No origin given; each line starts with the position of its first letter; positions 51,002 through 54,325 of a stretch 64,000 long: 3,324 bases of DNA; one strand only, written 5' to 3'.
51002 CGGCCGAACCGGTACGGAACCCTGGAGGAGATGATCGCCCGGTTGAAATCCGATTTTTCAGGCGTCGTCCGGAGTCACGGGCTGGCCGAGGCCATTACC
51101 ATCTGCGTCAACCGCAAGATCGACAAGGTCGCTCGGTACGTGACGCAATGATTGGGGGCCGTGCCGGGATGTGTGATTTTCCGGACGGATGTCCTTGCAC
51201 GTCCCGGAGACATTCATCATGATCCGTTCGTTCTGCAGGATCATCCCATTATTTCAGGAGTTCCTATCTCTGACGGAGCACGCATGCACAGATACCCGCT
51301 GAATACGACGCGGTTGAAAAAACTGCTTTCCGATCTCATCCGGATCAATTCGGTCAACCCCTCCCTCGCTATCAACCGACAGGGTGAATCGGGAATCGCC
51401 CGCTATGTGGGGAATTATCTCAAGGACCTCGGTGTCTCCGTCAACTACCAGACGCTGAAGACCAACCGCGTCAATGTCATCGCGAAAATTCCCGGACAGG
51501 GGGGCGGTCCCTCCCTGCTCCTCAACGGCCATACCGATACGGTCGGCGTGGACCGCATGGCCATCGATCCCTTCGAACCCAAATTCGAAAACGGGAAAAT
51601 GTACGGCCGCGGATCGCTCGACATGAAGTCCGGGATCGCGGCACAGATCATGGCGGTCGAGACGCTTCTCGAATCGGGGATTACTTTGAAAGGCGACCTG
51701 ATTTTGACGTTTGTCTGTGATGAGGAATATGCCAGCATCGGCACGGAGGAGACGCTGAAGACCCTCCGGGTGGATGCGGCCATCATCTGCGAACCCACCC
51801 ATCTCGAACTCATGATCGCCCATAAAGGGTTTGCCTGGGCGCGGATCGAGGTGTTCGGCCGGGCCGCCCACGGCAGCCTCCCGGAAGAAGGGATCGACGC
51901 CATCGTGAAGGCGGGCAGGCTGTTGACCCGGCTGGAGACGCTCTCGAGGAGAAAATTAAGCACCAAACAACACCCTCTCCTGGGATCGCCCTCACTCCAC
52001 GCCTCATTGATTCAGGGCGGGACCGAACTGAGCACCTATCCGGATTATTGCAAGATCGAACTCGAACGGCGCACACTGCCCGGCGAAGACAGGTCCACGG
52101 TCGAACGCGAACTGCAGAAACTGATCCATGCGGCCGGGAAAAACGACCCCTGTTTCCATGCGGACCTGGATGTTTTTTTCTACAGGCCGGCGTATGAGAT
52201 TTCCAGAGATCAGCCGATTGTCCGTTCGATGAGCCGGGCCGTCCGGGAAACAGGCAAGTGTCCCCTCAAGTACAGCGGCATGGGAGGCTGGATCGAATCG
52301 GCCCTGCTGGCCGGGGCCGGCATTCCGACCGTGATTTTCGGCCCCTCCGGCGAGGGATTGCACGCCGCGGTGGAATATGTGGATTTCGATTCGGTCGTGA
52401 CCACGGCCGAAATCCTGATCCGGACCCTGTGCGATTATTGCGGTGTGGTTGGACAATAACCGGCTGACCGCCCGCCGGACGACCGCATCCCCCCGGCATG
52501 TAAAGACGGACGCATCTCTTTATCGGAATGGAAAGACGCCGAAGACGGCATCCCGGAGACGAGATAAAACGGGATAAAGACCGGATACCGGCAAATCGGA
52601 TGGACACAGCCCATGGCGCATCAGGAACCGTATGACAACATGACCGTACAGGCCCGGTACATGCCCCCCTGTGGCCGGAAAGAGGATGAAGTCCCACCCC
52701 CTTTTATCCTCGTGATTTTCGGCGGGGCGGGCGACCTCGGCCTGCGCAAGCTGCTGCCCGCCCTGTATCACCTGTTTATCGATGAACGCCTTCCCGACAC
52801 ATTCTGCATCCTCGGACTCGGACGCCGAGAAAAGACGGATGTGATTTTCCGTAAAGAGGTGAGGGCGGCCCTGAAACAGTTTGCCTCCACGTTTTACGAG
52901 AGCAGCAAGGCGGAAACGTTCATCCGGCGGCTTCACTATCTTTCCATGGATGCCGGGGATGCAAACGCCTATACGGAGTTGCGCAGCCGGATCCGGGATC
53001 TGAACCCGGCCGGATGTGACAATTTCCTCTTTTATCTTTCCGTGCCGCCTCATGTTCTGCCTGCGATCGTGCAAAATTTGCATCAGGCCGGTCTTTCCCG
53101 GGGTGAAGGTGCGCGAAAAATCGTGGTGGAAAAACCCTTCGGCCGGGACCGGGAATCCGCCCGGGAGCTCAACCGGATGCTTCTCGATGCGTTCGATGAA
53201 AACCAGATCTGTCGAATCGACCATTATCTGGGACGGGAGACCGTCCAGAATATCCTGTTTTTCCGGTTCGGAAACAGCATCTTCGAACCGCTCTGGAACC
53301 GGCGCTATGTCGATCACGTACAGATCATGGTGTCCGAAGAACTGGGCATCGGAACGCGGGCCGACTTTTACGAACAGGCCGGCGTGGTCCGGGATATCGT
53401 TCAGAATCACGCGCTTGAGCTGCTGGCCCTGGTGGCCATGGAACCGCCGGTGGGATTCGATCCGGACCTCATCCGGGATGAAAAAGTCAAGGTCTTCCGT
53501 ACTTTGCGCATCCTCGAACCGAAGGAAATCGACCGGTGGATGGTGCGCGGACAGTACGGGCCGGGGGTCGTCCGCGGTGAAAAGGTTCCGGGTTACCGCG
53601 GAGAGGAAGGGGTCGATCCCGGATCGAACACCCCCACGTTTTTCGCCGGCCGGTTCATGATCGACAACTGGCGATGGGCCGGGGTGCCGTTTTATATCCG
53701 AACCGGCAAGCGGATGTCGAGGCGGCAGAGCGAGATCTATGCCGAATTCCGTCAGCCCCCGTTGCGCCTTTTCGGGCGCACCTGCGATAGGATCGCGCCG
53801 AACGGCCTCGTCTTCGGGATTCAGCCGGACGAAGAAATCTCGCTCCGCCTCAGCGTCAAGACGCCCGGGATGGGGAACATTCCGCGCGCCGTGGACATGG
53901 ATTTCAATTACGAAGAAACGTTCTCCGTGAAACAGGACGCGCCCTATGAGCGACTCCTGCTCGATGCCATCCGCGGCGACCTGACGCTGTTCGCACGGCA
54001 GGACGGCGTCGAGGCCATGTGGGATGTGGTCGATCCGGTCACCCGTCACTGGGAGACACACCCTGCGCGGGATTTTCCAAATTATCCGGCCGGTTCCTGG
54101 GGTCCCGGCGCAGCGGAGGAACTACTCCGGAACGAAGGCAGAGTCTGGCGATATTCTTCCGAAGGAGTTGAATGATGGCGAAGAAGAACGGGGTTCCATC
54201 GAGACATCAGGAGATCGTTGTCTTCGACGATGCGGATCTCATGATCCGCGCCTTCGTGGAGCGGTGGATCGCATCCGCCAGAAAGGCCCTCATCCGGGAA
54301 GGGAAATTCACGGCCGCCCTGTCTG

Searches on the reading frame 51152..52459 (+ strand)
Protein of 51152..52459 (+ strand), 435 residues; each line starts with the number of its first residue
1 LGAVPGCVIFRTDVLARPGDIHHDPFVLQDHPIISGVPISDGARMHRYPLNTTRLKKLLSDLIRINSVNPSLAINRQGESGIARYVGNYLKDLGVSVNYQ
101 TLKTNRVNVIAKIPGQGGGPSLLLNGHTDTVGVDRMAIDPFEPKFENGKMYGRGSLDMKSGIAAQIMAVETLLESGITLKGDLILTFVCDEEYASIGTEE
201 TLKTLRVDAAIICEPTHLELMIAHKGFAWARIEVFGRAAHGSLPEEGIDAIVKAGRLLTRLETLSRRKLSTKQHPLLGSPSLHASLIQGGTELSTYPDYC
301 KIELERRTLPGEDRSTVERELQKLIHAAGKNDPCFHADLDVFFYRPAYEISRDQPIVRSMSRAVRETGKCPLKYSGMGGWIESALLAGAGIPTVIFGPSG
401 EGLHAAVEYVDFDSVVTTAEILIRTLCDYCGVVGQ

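Call 59: search_protein_families(library=pfam, proteins=[window:51152-52459:+], max_evalue=0.000001)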
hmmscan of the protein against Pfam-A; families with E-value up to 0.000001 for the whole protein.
window:51152-52459:+ (435 aa): 2 families
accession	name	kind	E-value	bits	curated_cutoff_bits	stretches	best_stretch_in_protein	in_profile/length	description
PF01546.33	Peptidase_M20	-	2.4e-33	116.2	24.6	1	123-426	1-204/206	Peptidase family M20/M25/M40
PF07687.19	M20_dimer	-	1.1e-18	67.6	21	1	222-332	1-106/107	Peptidase dimerisation domain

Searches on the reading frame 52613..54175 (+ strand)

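Call 59: search_protein_families(library=pfam, proteins=[window:52613-54175:+], max_evalue=0.000001)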
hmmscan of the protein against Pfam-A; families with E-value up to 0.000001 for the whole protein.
window:52613-54175:+ (520 aa): 2 families
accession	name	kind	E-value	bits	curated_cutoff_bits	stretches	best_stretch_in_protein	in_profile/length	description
PF02781.21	G6PD_C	-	1.6e-116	389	27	1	216-513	2-296/296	Glucose-6-phosphate dehydrogenase, C-terminal domain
PF00479.28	G6PD_N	-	4.4e-57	194.1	22.1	1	34-213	1-183/183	Glucose-6-phosphate dehydrogenase, NAD binding domain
